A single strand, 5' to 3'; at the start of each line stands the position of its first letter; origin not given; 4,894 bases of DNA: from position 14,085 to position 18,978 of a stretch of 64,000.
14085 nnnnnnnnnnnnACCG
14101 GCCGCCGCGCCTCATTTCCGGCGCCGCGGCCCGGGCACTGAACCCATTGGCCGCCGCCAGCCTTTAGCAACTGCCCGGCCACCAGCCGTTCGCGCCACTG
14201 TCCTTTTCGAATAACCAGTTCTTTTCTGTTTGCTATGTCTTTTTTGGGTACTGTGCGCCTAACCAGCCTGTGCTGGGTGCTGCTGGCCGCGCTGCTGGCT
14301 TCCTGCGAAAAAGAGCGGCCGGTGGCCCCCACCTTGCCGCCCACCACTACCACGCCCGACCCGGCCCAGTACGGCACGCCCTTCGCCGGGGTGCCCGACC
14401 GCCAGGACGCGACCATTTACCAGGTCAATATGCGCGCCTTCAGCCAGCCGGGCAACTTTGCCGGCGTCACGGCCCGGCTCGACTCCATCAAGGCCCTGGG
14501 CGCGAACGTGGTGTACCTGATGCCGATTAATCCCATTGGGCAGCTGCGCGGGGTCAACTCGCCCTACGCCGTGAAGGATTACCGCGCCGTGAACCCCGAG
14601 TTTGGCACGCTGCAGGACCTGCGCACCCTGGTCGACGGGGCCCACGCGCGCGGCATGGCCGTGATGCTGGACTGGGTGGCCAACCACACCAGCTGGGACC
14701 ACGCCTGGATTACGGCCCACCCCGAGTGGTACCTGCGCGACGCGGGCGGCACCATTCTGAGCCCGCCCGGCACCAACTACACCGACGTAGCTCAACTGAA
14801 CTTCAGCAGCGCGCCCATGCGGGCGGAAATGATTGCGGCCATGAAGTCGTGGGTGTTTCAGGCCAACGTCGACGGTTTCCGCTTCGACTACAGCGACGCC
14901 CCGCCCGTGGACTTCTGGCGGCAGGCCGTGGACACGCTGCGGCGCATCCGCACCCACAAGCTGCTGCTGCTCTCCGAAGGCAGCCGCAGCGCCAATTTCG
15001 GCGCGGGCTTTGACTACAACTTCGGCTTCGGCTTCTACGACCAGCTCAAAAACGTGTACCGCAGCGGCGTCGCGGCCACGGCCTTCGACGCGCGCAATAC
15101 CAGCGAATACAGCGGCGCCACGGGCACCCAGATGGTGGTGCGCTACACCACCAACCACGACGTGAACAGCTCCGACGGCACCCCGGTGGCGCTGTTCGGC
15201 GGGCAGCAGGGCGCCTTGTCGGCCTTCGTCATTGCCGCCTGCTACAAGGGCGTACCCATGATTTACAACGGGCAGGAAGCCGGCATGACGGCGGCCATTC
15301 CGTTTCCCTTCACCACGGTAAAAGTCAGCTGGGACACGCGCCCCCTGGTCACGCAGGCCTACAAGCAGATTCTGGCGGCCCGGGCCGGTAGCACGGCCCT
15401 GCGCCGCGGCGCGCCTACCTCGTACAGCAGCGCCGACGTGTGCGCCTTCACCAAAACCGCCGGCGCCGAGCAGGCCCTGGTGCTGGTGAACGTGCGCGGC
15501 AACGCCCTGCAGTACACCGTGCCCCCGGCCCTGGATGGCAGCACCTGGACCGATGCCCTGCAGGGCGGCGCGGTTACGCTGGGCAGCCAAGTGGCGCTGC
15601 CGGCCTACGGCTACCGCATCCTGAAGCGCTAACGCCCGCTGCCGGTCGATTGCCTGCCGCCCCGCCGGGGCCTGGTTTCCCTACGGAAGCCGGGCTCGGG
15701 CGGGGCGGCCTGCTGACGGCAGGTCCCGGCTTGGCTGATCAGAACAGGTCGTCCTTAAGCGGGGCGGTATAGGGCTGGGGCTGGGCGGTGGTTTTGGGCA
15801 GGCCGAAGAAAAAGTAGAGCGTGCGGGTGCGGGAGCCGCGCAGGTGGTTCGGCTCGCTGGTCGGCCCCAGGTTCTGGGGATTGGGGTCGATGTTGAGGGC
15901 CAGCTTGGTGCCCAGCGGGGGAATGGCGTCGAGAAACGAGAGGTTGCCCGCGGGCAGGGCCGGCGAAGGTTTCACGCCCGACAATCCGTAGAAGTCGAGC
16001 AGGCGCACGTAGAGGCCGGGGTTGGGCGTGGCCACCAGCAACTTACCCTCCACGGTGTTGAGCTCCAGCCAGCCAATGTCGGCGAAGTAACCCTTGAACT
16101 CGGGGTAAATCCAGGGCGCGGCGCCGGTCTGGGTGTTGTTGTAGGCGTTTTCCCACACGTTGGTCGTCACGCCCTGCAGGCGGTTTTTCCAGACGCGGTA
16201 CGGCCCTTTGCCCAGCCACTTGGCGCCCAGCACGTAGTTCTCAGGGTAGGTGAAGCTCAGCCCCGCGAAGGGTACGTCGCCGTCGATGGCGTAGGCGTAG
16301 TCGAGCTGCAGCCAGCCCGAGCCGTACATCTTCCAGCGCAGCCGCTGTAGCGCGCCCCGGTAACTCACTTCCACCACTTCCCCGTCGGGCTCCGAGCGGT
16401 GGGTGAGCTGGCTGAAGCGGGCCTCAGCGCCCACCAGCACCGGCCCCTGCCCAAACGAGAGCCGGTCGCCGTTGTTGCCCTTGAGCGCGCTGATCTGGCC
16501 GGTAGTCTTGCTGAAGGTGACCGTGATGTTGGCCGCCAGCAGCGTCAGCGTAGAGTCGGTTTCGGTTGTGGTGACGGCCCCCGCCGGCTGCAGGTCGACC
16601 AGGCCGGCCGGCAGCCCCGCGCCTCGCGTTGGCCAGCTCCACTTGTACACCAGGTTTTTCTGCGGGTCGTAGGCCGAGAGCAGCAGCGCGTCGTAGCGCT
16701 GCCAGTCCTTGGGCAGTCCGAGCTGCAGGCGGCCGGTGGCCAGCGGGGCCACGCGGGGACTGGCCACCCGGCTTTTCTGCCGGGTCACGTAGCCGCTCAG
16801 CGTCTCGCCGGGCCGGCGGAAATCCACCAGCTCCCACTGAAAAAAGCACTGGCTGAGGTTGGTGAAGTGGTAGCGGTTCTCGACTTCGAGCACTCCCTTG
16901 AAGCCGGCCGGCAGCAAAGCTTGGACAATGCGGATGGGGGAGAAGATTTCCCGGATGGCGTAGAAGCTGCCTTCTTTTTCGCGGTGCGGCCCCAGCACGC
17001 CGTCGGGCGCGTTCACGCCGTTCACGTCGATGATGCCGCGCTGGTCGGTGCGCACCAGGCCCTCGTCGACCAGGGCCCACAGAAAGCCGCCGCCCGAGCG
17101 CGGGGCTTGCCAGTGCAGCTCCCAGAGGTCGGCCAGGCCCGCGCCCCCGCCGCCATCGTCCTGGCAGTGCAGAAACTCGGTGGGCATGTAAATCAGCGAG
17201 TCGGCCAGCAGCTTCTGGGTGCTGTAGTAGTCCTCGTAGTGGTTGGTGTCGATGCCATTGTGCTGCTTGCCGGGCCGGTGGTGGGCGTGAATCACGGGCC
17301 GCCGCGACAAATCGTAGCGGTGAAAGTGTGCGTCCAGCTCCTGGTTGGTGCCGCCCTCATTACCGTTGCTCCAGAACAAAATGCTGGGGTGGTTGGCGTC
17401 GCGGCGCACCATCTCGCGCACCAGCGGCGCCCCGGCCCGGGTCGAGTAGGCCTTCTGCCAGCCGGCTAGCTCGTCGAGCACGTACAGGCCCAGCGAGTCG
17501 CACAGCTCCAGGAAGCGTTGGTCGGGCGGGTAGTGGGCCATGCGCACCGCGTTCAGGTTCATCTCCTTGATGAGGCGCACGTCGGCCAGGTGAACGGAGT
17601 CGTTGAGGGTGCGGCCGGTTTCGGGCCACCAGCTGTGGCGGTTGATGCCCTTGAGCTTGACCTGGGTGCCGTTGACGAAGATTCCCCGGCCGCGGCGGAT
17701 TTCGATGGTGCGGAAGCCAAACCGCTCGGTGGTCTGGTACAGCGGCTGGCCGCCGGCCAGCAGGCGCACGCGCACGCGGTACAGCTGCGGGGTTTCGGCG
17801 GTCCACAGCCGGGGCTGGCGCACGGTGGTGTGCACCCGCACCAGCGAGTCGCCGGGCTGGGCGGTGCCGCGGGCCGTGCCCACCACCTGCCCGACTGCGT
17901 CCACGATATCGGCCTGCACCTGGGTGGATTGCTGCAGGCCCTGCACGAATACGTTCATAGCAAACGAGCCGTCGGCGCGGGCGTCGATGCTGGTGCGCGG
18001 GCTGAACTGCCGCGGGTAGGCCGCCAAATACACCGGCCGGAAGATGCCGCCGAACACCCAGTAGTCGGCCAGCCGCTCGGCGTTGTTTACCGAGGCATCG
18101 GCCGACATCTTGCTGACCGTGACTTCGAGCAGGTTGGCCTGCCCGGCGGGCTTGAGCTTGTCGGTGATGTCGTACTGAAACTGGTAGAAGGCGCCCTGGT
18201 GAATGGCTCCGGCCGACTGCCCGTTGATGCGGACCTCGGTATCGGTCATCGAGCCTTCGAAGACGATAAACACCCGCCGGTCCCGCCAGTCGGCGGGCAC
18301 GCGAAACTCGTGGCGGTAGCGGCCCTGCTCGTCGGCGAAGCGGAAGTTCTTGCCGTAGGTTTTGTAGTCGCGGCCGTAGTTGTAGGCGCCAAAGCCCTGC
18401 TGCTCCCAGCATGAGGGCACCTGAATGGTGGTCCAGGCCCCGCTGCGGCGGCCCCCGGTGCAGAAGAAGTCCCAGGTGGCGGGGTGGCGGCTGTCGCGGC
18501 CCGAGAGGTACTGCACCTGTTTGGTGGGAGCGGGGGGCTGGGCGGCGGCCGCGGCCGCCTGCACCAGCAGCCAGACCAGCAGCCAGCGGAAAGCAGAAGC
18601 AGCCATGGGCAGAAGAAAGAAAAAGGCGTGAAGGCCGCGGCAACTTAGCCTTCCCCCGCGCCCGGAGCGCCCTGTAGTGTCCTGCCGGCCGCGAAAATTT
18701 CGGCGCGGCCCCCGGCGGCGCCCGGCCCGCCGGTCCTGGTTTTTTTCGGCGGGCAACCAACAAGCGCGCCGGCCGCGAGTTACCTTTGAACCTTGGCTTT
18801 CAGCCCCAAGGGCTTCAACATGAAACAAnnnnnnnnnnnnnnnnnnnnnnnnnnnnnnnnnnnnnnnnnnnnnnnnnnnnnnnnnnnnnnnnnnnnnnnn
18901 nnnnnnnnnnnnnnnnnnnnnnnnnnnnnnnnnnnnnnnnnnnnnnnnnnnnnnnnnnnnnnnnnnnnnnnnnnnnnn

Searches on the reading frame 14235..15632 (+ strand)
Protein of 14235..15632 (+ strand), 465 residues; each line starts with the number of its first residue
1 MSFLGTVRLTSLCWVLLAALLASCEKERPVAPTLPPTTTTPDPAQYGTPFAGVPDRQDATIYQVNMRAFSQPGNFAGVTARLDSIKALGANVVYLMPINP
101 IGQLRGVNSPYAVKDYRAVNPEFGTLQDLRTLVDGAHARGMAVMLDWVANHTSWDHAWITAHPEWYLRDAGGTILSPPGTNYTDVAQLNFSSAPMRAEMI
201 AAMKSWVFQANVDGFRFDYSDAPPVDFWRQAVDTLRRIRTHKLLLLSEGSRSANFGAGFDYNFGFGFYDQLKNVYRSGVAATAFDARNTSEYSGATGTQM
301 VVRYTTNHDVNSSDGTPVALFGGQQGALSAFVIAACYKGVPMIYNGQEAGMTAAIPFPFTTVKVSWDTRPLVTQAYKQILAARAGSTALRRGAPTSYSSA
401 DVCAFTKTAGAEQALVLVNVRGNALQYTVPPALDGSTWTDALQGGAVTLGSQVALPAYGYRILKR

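Call 65: search_protein_families(library=padloc, proteins=[window:14235-15632:+], max_evalue=0.001)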
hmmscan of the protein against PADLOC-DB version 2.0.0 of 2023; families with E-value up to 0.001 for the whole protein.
window:14235-15632:+ (465 aa): 1 family
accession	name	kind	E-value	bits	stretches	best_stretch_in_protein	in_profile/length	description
PDLC01097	C3a214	-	9.2e-25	85.2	1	50-218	76-231/495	GlgB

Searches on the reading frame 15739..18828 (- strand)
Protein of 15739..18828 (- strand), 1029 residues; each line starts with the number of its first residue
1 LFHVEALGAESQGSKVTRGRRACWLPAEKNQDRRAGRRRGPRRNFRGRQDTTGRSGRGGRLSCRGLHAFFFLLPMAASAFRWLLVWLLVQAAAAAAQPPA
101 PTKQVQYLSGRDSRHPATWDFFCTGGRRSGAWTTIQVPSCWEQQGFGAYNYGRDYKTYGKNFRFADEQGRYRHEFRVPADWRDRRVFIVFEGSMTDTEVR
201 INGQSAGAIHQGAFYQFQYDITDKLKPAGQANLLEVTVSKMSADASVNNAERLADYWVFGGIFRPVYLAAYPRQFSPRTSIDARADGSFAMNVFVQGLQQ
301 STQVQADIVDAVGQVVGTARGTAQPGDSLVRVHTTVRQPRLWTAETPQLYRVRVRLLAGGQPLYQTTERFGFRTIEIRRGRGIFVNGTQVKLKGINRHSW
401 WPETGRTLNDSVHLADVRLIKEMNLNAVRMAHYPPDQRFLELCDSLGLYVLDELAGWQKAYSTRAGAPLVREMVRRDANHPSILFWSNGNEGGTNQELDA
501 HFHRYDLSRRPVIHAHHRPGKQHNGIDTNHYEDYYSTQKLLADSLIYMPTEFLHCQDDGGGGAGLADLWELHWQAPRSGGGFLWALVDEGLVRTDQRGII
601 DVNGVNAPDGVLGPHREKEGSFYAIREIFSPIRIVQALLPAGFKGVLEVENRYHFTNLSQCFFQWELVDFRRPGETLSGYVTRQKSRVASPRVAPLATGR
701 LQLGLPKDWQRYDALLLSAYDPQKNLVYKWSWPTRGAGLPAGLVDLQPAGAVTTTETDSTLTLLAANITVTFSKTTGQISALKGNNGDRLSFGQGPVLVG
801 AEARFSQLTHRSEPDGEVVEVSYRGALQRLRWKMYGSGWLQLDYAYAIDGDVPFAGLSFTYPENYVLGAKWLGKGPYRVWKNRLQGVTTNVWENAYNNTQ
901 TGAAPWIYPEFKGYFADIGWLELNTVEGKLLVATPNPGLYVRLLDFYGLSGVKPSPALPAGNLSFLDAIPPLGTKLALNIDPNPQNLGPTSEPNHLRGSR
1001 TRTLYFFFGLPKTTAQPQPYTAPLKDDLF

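Call 65: search_protein_families(library=padloc, proteins=[window:15739-18828:-], max_evalue=0.001)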
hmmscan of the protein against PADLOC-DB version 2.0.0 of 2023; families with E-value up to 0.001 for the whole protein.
window:15739-18828:- (1029 aa): 1 family
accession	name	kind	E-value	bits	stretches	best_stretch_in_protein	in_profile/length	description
PDLC01990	CARF_m8--CARF_Beta-galactosidase_LolE_TM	-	4.7e-17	58.6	2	172-240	109-175/1791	-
